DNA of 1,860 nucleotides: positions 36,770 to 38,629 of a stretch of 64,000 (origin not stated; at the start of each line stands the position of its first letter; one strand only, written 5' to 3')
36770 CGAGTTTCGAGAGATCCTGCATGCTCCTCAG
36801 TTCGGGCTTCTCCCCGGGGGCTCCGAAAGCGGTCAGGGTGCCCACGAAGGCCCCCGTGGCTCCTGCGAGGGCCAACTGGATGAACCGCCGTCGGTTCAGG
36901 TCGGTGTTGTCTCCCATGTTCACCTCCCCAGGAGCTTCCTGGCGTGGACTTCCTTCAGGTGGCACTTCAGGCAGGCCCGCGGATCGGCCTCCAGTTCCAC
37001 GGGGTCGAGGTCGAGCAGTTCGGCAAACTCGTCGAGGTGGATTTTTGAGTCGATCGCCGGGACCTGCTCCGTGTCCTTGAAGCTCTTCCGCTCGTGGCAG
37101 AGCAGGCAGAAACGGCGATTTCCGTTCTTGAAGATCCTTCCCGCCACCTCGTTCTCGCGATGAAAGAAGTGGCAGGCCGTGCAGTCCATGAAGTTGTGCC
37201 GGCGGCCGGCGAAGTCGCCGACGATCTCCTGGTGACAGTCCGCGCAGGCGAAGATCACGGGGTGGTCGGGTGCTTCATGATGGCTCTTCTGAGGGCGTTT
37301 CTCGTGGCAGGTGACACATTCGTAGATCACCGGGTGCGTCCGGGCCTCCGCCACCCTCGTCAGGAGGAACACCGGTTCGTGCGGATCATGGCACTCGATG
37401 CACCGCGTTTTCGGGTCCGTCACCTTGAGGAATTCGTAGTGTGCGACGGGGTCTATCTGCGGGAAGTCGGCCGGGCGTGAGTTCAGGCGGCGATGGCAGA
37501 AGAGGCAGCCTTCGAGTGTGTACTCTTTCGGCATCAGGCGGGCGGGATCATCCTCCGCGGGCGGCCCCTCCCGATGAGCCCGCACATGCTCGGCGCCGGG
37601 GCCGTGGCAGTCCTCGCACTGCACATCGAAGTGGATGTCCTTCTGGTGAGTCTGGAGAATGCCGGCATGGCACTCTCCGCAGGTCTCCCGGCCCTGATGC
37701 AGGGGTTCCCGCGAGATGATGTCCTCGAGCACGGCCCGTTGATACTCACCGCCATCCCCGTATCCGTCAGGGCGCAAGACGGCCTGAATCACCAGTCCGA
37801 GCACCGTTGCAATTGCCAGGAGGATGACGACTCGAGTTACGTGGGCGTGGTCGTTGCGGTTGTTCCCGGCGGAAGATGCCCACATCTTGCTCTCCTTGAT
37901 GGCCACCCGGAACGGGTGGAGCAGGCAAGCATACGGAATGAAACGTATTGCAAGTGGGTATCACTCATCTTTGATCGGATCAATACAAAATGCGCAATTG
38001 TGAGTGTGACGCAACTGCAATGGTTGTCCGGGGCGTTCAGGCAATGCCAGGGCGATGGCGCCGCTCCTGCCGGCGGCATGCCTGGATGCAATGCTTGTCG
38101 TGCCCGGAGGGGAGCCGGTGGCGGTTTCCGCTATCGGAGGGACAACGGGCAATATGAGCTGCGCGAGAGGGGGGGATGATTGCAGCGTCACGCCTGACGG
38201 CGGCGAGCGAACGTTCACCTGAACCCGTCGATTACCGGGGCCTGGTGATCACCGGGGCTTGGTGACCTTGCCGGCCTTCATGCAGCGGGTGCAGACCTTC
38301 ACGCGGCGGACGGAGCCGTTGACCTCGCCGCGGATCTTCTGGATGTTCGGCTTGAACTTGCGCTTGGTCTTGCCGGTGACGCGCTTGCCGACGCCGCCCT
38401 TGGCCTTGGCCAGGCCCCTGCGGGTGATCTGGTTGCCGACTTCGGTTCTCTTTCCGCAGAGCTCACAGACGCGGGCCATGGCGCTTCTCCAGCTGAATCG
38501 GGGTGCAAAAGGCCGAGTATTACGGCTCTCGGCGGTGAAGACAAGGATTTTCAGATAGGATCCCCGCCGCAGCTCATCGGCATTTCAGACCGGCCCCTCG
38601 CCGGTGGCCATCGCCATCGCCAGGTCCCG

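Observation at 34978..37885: Three-gene membrane redox module (nonaheme cytochrome c, Tat-dependent 4x[4Fe-4S] protein, NrfD-like) without an adjacent catalytic subunit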

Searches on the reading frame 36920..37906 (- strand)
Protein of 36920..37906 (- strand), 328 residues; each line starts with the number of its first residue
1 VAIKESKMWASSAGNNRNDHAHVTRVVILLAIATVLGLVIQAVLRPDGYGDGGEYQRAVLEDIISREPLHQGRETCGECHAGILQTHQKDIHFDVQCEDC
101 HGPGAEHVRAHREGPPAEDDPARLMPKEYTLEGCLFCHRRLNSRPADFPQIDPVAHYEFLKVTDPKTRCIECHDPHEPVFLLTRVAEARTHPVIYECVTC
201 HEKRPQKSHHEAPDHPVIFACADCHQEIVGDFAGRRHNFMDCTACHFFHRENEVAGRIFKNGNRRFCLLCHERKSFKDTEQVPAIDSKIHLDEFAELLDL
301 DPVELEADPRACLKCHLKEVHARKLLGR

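Call 3: search_protein_families(library=pfam, proteins=[window:36920-37906:-], max_evalue=0.01)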
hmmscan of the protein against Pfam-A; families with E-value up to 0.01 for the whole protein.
window:36920-37906:- (328 aa): 5 families
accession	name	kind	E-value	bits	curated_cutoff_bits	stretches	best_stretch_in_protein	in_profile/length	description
PF09699.15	Paired_CXXCH_1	-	2.8e-08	33.8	20.6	1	241-274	8-39/41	Doubled CXXCH motif (Paired_CXXCH_1)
PF14522.11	Cytochrome_C7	-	2.4e-07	30.9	24.8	0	133-202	15-67/67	Cytochrome c7 and related cytochrome c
PF14537.11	Cytochrom_c3_2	-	7.8e-07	29.9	25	0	70-139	2-65/79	Cytochrome c3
PF13435.11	Cytochrome_C554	-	0.0012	20.2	20.8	0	70-102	45-84/84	Cytochrome c554 and c-prime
PF02085.21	Cytochrom_CIII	-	0.0019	19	22.9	0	215-281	28-92/101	Class III cytochrome C family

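Call 4: search_protein_families(library=ncbifam, proteins=[window:36920-37906:-], max_evalue=0.01)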
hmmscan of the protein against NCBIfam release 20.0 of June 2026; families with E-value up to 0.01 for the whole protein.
window:36920-37906:- (328 aa): 7 families
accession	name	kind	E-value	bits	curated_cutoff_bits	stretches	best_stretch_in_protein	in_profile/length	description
TIGR03508.1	decahem_SO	subfamily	1.7e-11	44.1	192.2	2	72-226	1-151/258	DmsE family decaheme c-type cytochrome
NF041028.1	decahem_GSU2203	exception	8.5e-09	35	325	1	67-226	30-182/317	GSU2203 family decaheme c-type cytochrome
TIGR03153.1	cytochr_NrfH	equivalog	1.6e-05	25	134.2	0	70-105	25-63/138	cytochrome c nitrite reductase small subunit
NF041198.1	UshA_like_PCGU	equivalog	0.00014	20.6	275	1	94-143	472-513/519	UshA-like (seleno)protein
NF008659.0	PRK11659.1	equivalog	0.00075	19.2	184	0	240-280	136-176/188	cytochrome c nitrite reductase pentaheme subunit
TIGR03507.1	decahem_SO1788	subfamily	0.0074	14.8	209.3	0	262-319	574-627/672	OmcA/MtrC family decaheme c-type cytochrome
TIGR03146.1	cyt_nit_nrfB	equivalog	0.0076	16.5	166.6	1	161-227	79-143/145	cytochrome c nitrite reductase pentaheme subunit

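Call 7: find_homologous_proteins(query=window:36920-37885:-)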
Query window:36920-37885:- (321 aa): 139 proteins with E <= 0.001 among 1091 candidates; the best 120 are listed.
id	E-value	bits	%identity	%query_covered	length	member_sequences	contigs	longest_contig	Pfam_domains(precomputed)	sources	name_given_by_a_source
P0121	1.5e-223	759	100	100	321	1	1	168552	PF09699.16,PF14537.12,PF14522.12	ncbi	-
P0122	2.0e-177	608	80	100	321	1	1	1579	PF09699.16,PF14537.12,PF14522.12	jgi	jgi:hypothetical protein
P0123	4.7e-123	429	62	91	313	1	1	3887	PF14537.12,PF14522.12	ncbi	-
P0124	5.2e-122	425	58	95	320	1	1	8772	PF09699.16,PF14537.12,PF14522.12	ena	-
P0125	1.4e-120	421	58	95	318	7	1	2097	PF09699.16,PF14537.12,PF22678.2,PF14522.12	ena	-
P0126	3.5e-118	413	57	97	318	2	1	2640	PF09699.16,PF14537.12,PF14522.12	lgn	-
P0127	1.0e-117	411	58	97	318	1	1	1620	PF09699.16,PF14537.12,PF14522.12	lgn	-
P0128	2.2e-117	410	55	95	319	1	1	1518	PF09699.16,PF14537.12,PF14522.12,PF22113.2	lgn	-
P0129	4.8e-117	409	59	94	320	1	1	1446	PF09699.16,PF14537.12,PF22678.2,PF14522.12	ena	-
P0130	5.4e-117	409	59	91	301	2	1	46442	PF09699.16,PF14537.12,PF22678.2,PF14522.12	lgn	-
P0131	4.9e-116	406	56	96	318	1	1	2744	PF09699.16,PF14537.12,PF22678.2,PF14522.12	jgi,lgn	-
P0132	1.4e-115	404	56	97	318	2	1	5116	PF09699.16,PF14537.12,PF22678.2,PF14522.12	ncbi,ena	-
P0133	2.1e-115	404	55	96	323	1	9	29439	PF09699.16,PF14537.12,PF22678.2,PF14522.12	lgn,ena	-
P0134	7.5e-115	402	57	95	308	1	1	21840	PF09699.16,PF14537.12,PF22678.2,PF14522.12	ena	-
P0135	3.1e-114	400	53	96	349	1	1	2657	PF09699.16,PF14537.12,PF14522.12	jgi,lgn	jgi:hypothetical protein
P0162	4.5e-108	380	53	97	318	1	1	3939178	PF09699.16,PF14537.12,PF22678.2,PF14522.12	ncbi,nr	ncbi:MAG: hypothetical protein JSV91_00880 [Phycisphaerales bacterium]|nr:MAG: hypothetical protein 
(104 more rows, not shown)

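Call 10: find_encoding_contigs(protein=P0162, flank=10000, max_places=2)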
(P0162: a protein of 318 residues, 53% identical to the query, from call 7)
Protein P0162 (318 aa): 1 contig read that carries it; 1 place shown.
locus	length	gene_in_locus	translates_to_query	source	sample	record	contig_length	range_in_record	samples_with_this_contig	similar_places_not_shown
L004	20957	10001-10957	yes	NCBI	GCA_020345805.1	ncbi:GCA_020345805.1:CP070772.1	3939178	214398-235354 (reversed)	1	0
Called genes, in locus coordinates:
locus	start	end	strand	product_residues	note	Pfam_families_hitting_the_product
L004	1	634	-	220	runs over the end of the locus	PF01596:Methyltransf_3, PF08704:GCD14 (weak), PF13578:Methyltransf_24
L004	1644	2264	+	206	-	-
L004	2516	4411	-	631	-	PF04389:Peptidase_M28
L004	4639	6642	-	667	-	PF00246:Peptidase_M14, PF13620:CarboxypepD_reg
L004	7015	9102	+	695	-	PF01120:Alpha_L_fucos, PF14871:GHL6 (weak), PF13290:CHB_HEX_C_1, PF13287:Fn3_assoc, PF07691:PA14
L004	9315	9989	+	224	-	PF02082:Rrf2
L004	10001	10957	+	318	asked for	PF14537:Cytochrom_c3_2 (faint), PF22678:Cytochrom_c_NrfB-like (faint), PF09699:Paired_CXXCH_1 (faint), PF14522:Cytochrome_C7 (faint)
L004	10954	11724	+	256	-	PF00037:Fer4 (weak), PF12797:Fer4_2 (weak), PF12838:Fer4_7, PF13183:Fer4_8 (weak), PF13247:Fer4_11, PF13237:Fer4_10, PF12797:Fer4_2, PF00037:Fer4, +5 more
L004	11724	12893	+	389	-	PF03916:NrfD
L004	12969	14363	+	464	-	PF22113:Mtrc-MtrF_II-IV_dom (faint), PF09699:Paired_CXXCH_1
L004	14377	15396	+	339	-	PF13428:TPR_14 (faint), PF00578:AhpC-TSA (faint), PF00515:TPR_1 (faint), PF07719:TPR_2 (faint), PF13174:TPR_6 (faint), PF13424:TPR_12 (faint), PF23914:TPR_CcmH_CycH (faint), PF13432:TPR_16 (weak), +4 more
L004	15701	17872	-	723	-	PF13646:HEAT_2 (weak)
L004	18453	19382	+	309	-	-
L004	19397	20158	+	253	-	PF07963:N_methyl (weak)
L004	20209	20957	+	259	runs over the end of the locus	PF00561:Abhydrolase_1 (faint), PF12146:Hydrolase_4 (faint), PF00326:Peptidase_S9 (weak)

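Call 11: search_solved_structures(query=window:36920-37885:-, max_evalue=1)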
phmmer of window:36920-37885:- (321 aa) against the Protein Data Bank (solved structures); distinct sequences matched with E-value up to 1: 6.
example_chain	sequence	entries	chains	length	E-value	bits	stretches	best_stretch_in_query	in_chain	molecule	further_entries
8rv0_Y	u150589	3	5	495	0.03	16.8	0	65-105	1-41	Octaheme cytochrome c nitrite reductase | Octaheme nitrite c cytochrome c reductase | Octaheme nitrite reductase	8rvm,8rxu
6i5b_A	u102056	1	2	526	0.052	16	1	84-136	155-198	Uncharacterized protein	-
1bvb_A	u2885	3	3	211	0.08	15.4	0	83-120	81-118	CYTOCHROME C-554 | CYTOCHROME C554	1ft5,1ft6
2ozy_A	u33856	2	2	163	0.17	14.3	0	86-220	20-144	Cytochrome c-type protein nrfB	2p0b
2cor_A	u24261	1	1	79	0.36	13.2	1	188-239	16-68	PINCH protein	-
8bzq_A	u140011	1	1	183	0.68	12.3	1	58-104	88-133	Endoglucanase V-like protein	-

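Call 59: predict_structure(alignment_id=A3)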
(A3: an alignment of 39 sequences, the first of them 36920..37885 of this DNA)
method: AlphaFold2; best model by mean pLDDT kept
length: 321 residues; sequences in the alignment: 39
mean_pLDDT: 67.0   pTM: 0.40
mean pLDDT of the five models: 67.0, 62.2, 58.7, 57.4, 56.0
residues with pLDDT >= 90: 20; 70-90: 127; 50-70: 112; < 50: 62
segments of 3 or more residues with pLDDT < 50: 130-144, 171-187, 241-258, 265-272, 274-276
pLDDT, mean of each block of 10 residues (from residue 1): 59 89 98 88 68 69 81 79 65 78 77 72 54 45 55 74 60 43 48 75 77 72 80 65 38 43 47 52 78 83 66 73 43
secondary structure, 60 per line:
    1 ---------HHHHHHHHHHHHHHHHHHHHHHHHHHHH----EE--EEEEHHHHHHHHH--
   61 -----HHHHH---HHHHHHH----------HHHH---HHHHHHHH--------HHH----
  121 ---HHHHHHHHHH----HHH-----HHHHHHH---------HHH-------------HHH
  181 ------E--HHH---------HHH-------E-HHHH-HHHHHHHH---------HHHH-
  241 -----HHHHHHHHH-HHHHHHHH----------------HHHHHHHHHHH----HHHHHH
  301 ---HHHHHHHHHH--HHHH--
elements in order: H10-37 E46-49 H50-58 H66-70 H74-80 H91-94 H98-105 H124-133 H146-152 H214-217 H219-226 H236-239 H246-254 H256-263 H280-290 H295-300 H304-313 H316-319

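Call 63: fold_search(model_id=the predicted structure, library=pdb)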
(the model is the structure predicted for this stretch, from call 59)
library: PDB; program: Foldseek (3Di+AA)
matches with E <= 10: 13; with E <= 0.001: 0
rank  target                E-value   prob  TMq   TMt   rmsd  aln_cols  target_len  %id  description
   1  3f29_A                1.8e-01  0.82  0.16  0.10   8.0        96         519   27  Structure of the Thioalkalivibrio nitratireducens cytochrome c nitrite reductase in complex with sulfite (released 2008-12-09)
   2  3f29_B                2.5e-01  0.75  0.16  0.10   8.0        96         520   27  Structure of the Thioalkalivibrio nitratireducens cytochrome c nitrite reductase in complex with sulfite (released 2008-12-09)
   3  3rkh_A                2.8e-01  0.72  0.16  0.10   7.9        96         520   27  Structure of the Thioalkalivibrio nitratireducens cytochrome c nitrite reductase in a complex with nitrite (full occup (released 2011-06-15)
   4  2ot4_A                4.0e-01  0.69  0.15  0.10   7.7        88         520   28  Structure of a hexameric multiheme c nitrite reductase from the extremophile bacterium Thiolkalivibrio nitratireducens (released 2008-04-08)
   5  3mmo_A                4.0e-01  0.63  0.16  0.10   8.0        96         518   27  Structure of the Thioalkalivibrio nitratireducens cytochrome c nitrite reductase in complex with cyanide (released 2010-09-29)
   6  2j7a_O                7.5e-01  0.23  0.18  0.34  10.5       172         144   22  Crystal structure of cytochrome c nitrite reductase NrfHA complex from Desulfovibrio vulgaris (released 2006-12-06)
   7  2j7a_C                8.0e-01  0.25  0.18  0.33  10.5       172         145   20  Crystal structure of cytochrome c nitrite reductase NrfHA complex from Desulfovibrio vulgaris (released 2006-12-06)
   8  2vr0_F                9.4e-01  0.16  0.17  0.31  10.2       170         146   19  Crystal structure of cytochrome c nitrite reductase NrfHA complex bound to the HQNO inhibitor (released 2008-06-03)
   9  3sxq_B                1.2e+00  0.41  0.15  0.10   7.3        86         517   29  Structure of a hexameric multiheme c nitrite reductase from the extremophile bacterium Thiolkalivibrio paradoxus (released 2012-09-26)
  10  3ttb_A                1.3e+00  0.38  0.16  0.10   7.5        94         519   28  Structure of the Thioalkalivibrio paradoxus cytochrome c nitrite reductase in complex with sulfite (released 2011-10-05)
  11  6i5b_B                1.5e+00  0.47  0.10  0.07   3.4        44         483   34  Crystal Structure of Outer Cell Wall Cytochrome OcwA (released 2019-09-25)
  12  6i5b_A                1.5e+00  0.47  0.10  0.07   3.5        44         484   34  Crystal Structure of Outer Cell Wall Cytochrome OcwA (released 2019-09-25)
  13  8rv0                  1.8e+00  0.66  0.16  0.11   3.4        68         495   26  Crystal structure of octaheme nitrite reductase from Trichlorobacter ammonificans in complex with nitrite (released 2024-03-27)

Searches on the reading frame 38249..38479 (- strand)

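Call 3: search_protein_families(library=pfam, proteins=[window:38249-38479:-], max_evalue=0.01)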
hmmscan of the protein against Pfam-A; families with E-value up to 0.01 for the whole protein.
window:38249-38479:- (76 aa): 1 family
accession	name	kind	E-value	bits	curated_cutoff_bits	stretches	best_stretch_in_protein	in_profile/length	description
PF00830.24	Ribosomal_L28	-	1e-15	57.9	27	1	3-71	1-58/60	Ribosomal L28 family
